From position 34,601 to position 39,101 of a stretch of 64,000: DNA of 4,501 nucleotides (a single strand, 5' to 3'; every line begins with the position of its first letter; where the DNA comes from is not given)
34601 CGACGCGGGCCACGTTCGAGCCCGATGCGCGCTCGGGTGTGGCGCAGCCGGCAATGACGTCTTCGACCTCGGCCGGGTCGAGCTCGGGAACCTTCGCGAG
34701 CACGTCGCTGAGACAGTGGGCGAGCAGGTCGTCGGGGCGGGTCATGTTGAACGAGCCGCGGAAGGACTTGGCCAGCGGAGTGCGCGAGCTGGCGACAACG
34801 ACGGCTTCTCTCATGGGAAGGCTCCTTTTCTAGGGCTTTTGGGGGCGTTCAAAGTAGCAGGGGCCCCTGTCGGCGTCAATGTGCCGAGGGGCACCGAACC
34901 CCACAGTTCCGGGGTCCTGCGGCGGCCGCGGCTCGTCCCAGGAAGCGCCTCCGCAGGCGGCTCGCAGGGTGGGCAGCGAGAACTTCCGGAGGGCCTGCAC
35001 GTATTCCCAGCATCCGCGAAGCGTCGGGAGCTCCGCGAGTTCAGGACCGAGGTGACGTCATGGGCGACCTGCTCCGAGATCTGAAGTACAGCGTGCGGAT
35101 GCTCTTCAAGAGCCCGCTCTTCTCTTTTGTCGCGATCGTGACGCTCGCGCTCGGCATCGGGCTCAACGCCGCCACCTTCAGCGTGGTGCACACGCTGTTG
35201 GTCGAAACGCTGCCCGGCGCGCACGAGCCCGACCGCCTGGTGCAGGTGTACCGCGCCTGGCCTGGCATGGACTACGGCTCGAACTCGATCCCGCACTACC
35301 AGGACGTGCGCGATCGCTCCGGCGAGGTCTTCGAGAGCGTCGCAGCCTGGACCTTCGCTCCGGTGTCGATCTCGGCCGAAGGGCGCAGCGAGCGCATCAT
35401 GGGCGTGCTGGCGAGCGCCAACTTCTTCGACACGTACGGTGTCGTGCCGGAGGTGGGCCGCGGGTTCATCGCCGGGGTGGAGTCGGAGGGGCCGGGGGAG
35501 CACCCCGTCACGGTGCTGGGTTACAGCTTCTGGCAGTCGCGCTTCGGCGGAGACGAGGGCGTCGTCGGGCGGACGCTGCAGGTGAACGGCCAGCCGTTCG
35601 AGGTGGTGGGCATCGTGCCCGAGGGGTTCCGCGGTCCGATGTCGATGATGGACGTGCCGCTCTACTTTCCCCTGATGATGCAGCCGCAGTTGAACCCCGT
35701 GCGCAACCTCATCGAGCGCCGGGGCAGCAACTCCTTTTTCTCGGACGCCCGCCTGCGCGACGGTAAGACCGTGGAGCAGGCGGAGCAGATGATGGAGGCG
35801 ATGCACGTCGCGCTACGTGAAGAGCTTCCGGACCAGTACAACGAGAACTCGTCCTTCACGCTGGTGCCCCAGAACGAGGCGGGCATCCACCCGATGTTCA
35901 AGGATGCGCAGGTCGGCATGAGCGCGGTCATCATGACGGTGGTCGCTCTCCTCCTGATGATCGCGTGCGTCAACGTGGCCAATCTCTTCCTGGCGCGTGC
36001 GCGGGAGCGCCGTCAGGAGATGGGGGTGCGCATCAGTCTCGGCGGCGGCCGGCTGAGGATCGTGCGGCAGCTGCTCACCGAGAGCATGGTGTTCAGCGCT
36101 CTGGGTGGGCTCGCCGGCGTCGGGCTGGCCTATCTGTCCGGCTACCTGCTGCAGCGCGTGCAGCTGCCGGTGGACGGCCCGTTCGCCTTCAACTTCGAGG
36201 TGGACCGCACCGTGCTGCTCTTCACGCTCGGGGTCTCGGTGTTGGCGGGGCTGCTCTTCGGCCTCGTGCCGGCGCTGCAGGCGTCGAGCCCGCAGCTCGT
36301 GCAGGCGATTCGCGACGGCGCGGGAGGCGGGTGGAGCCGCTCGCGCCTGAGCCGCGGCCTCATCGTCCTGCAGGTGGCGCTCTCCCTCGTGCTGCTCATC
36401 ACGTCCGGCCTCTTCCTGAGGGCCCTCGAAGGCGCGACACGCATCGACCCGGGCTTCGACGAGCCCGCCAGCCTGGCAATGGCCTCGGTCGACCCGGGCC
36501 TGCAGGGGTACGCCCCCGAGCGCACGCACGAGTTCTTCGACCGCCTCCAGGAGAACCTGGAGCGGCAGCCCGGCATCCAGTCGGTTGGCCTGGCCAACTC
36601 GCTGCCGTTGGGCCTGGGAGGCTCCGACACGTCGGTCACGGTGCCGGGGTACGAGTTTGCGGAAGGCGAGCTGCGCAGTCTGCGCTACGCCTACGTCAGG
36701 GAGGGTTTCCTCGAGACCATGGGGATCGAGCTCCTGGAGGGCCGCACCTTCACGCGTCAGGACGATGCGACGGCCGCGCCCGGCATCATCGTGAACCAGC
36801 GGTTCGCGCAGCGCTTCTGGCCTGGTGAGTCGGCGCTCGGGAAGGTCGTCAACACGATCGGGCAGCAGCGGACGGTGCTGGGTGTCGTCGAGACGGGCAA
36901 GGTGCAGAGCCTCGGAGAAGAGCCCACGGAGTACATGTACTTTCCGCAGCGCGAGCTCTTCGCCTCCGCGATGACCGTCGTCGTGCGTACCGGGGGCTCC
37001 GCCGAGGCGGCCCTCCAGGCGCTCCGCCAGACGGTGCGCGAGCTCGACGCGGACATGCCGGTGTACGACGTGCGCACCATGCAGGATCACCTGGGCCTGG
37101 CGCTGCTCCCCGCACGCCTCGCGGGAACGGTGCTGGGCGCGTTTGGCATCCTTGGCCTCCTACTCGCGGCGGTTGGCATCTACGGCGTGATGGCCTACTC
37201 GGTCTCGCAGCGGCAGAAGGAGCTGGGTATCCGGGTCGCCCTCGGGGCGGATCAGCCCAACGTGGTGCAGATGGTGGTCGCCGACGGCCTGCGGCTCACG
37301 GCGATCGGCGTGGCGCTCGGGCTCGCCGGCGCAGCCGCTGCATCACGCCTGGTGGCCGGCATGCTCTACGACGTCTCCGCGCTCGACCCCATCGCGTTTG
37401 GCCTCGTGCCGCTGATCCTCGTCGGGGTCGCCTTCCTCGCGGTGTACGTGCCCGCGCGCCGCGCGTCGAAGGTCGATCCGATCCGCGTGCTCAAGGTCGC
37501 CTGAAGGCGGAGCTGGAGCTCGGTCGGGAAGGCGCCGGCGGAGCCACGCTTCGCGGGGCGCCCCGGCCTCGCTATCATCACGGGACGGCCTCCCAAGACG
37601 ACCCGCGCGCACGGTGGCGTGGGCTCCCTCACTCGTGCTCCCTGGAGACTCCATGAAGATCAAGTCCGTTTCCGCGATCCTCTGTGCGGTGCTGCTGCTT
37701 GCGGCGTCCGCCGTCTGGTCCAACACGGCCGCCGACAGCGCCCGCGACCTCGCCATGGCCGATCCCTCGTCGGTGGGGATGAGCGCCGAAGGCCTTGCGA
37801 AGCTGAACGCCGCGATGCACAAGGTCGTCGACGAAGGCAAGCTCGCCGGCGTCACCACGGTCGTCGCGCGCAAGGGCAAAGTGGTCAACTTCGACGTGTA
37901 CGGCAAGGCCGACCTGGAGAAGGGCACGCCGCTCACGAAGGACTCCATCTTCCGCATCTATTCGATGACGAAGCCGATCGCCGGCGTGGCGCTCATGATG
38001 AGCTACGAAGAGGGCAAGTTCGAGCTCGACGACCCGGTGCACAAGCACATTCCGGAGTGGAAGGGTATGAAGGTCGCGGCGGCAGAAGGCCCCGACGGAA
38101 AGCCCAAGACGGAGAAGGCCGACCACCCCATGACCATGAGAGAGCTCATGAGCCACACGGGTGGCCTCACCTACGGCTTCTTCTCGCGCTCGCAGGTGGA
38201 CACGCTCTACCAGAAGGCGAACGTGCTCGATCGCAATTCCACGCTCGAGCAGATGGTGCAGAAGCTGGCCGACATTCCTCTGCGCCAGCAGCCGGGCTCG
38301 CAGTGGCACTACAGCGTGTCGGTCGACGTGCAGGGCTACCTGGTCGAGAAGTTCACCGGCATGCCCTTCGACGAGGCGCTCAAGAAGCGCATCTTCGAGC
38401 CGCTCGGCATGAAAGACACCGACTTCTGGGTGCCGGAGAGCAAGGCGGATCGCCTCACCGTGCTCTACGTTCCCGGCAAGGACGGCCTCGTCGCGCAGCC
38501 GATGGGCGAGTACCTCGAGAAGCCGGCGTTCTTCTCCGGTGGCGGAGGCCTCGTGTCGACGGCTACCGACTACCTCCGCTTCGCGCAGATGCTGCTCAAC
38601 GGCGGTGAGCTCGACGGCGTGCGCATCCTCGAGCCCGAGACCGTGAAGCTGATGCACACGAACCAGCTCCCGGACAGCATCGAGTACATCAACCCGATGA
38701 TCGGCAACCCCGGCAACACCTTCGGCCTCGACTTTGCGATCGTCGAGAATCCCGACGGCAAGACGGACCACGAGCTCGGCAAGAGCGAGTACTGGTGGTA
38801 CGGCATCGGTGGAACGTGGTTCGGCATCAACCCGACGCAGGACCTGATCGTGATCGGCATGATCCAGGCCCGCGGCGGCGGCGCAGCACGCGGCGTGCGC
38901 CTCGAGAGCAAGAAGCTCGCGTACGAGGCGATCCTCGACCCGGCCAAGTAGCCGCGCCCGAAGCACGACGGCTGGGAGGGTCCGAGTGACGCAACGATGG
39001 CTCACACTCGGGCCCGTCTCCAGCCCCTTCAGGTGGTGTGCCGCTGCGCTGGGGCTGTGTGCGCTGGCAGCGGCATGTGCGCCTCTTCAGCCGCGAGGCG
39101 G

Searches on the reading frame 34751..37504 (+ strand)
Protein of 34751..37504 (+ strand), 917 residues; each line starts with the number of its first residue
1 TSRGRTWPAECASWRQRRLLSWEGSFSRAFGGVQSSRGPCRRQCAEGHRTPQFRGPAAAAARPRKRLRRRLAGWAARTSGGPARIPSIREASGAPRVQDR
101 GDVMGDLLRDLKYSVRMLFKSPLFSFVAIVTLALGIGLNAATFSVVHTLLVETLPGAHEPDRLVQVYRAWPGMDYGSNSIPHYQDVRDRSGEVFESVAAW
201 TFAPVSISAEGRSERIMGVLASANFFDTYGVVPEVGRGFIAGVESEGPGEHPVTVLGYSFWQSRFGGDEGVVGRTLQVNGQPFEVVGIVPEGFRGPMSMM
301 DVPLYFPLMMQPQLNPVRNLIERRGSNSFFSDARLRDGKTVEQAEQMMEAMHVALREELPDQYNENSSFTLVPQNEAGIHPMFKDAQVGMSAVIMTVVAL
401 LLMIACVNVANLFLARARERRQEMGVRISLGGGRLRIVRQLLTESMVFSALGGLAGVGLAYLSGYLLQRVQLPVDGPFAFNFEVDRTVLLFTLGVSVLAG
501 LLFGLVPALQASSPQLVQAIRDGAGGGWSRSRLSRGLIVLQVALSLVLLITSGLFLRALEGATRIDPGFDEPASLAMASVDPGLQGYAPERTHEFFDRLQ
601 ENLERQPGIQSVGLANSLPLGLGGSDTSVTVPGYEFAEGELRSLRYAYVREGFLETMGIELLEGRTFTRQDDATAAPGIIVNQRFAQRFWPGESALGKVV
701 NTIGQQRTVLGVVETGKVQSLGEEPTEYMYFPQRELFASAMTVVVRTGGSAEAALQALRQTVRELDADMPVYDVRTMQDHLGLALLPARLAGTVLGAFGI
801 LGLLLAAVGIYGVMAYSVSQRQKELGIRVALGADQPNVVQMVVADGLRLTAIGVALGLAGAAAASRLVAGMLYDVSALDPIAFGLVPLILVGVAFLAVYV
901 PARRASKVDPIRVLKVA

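Call 23: search_protein_families(library=pfam, proteins=[window:34751-37504:+])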
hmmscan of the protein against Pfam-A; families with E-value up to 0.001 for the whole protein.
window:34751-37504:+ (917 aa): 2 families
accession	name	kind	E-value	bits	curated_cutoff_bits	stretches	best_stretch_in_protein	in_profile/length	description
PF12704.14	MacB_PCD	-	8.1e-37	127.9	27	2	125-350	1-206/207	MacB-like periplasmic core domain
PF02687.27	FtsX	-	9.4e-29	100.3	25.5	2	396-513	2-117/120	FtsX-like permease C-terminal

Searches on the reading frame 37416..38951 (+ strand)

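Call 23: search_protein_families(library=pfam, proteins=[window:37416-38951:+])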
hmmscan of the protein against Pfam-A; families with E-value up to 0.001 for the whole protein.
window:37416-38951:+ (511 aa): 1 family
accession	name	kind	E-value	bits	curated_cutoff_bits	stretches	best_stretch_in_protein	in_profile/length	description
PF00144.29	Beta-lactamase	-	2.6e-71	240.9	27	1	131-497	2-322/329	Beta-lactamase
